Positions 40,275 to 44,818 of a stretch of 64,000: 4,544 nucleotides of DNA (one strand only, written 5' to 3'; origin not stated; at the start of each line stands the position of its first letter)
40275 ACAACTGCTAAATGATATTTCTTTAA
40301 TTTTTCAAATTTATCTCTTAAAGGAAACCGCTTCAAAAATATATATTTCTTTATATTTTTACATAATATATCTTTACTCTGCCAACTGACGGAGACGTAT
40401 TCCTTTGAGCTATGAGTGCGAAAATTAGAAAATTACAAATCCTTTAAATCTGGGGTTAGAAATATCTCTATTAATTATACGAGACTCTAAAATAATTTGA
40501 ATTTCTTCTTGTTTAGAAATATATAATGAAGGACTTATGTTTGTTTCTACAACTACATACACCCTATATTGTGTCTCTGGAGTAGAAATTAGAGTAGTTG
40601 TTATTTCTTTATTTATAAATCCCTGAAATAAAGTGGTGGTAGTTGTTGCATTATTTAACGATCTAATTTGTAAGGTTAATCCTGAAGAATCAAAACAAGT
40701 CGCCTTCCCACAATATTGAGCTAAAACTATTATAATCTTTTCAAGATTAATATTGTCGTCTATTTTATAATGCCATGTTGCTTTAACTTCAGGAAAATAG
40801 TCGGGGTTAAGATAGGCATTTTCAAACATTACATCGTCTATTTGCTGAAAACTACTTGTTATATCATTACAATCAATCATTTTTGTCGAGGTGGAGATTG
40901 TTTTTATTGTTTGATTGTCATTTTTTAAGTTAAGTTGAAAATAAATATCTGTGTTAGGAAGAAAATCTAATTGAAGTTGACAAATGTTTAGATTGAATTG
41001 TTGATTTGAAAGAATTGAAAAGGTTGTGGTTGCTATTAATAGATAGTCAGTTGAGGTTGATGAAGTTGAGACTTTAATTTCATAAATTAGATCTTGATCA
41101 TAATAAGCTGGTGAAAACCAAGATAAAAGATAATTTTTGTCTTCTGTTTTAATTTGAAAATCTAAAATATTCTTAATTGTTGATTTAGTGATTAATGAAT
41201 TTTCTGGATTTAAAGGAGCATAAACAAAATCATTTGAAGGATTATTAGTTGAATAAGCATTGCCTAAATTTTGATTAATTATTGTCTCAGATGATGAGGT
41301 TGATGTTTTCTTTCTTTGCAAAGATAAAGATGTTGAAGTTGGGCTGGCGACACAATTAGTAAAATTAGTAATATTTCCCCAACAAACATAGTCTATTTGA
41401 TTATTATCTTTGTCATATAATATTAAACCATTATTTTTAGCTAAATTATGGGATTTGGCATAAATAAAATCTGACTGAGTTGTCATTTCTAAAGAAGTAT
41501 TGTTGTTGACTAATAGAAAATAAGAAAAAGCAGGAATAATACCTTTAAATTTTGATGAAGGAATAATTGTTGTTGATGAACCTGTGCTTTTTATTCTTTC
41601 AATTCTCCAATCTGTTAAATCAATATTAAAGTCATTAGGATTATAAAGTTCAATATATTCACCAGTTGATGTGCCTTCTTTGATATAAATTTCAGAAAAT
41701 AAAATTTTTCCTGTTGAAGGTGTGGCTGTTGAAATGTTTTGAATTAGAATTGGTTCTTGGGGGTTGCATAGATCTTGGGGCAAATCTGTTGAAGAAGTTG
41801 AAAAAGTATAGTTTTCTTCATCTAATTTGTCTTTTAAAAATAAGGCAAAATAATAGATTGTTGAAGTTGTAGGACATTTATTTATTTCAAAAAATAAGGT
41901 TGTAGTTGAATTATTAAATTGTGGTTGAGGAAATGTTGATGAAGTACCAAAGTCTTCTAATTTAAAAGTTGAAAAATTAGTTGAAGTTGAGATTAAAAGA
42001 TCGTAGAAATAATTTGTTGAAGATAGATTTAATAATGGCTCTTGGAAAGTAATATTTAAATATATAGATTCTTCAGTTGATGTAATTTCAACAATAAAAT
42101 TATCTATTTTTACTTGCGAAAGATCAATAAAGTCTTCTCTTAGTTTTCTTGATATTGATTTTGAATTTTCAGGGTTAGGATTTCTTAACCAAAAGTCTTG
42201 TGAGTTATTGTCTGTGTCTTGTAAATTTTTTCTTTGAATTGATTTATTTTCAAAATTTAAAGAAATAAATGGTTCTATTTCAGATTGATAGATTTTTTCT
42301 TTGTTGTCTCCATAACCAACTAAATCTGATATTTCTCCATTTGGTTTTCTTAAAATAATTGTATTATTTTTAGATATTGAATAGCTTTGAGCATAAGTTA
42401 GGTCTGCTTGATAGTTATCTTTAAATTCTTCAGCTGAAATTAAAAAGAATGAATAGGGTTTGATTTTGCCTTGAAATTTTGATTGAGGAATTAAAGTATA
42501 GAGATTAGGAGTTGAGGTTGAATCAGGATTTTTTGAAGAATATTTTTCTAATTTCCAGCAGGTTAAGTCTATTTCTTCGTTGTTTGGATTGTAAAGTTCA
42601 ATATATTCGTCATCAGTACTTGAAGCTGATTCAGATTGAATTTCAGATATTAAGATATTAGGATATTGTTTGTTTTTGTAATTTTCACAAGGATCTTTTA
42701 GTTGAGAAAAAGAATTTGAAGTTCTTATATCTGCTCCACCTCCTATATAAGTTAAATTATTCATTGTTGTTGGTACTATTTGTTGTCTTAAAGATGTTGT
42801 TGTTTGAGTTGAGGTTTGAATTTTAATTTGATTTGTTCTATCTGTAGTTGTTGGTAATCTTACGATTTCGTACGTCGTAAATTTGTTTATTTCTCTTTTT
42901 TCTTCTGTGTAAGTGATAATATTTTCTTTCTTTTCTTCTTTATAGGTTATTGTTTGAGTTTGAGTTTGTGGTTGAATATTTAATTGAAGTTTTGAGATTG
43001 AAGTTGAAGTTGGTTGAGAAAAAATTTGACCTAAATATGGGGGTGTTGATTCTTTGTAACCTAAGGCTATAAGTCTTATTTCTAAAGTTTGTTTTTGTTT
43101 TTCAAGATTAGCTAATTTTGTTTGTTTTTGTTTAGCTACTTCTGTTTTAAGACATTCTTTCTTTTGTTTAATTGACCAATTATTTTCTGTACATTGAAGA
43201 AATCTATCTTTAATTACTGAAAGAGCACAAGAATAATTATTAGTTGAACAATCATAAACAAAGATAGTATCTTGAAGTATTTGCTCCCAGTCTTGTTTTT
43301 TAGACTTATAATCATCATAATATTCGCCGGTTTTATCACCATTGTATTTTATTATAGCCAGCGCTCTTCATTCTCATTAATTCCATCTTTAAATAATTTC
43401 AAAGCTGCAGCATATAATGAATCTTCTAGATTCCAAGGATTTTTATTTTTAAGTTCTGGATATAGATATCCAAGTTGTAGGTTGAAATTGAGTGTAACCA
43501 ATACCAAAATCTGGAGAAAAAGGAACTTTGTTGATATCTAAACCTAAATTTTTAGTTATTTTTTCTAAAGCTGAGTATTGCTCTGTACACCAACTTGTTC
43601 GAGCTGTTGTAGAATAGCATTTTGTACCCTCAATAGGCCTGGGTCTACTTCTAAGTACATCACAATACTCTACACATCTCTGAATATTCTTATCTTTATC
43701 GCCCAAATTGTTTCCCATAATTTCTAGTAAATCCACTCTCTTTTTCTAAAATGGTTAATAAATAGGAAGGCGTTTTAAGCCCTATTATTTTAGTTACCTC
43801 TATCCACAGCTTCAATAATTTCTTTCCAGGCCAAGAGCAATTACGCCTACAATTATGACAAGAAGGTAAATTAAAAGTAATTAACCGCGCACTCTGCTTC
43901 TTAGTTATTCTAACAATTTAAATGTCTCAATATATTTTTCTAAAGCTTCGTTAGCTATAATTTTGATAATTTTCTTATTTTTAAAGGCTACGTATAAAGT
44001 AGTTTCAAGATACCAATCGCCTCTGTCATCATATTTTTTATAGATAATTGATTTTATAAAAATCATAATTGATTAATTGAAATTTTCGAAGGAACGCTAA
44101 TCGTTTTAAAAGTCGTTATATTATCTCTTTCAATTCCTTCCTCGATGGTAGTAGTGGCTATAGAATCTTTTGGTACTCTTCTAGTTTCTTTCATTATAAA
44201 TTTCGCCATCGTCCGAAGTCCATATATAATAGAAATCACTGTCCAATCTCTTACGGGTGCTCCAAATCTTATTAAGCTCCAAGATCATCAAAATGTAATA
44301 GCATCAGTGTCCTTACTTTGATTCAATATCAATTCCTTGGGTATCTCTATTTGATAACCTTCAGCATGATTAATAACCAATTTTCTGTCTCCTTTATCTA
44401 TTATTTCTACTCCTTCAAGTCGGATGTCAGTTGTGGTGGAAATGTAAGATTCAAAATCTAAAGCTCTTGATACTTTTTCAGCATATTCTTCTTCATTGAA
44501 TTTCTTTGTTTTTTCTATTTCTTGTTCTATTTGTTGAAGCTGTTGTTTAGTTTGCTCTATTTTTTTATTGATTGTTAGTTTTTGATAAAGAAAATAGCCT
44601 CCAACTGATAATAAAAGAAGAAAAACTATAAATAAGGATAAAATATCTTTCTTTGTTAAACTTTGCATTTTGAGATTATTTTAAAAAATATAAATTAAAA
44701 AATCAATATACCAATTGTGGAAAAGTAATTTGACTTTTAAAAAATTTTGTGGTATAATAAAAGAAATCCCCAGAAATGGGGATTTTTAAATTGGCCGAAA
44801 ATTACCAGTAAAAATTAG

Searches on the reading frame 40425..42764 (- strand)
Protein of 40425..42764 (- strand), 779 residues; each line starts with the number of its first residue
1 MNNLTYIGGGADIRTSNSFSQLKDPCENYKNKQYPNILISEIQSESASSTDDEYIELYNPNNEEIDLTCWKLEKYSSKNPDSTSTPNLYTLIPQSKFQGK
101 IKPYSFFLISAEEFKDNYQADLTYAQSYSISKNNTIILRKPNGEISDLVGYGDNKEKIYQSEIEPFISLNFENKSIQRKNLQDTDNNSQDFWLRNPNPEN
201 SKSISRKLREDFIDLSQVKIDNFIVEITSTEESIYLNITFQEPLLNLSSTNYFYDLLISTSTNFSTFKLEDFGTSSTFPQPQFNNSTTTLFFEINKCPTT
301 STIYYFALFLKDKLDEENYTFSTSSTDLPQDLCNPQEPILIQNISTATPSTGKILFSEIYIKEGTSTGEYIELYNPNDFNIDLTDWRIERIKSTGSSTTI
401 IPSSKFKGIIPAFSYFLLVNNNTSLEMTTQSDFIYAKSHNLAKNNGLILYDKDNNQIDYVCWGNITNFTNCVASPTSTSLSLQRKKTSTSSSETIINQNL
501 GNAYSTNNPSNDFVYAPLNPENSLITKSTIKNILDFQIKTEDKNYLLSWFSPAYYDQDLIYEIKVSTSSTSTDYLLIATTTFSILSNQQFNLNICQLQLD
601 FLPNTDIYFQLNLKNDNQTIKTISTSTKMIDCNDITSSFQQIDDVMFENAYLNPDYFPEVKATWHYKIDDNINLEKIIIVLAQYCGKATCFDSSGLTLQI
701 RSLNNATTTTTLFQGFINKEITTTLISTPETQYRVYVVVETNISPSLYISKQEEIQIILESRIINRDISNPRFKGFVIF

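Call 94: search_protein_families(library=pfam, proteins=[window:40425-42764:-], max_evalue=0.01)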
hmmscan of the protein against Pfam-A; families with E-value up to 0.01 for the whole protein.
window:40425-42764:- (779 aa): 2 families
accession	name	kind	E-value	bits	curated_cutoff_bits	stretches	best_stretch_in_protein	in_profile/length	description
PF00932.25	LTD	-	2.4e-30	105.6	34.3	2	32-152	3-108/109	Lamin Tail Domain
PF08063.17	Zn_ribbon_PADR1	-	0.0081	16.4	25.1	0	445-476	10-37/42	PADR1 domain, zinc ribbon fold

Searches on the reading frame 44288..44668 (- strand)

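Call 94: search_protein_families(library=pfam, proteins=[window:44288-44668:-], max_evalue=0.01)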
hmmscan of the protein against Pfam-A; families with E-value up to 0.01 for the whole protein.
window:44288-44668:- (126 aa): 2 families
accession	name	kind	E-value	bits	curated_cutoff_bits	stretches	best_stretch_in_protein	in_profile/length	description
PF11084.13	DUF2621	-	0.00011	22.7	27.7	1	9-63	8-62/139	Protein of unknown function (DUF2621)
PF04977.20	DivIC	-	0.0023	18.2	28.9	1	13-70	2-65/80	Septum formation initiator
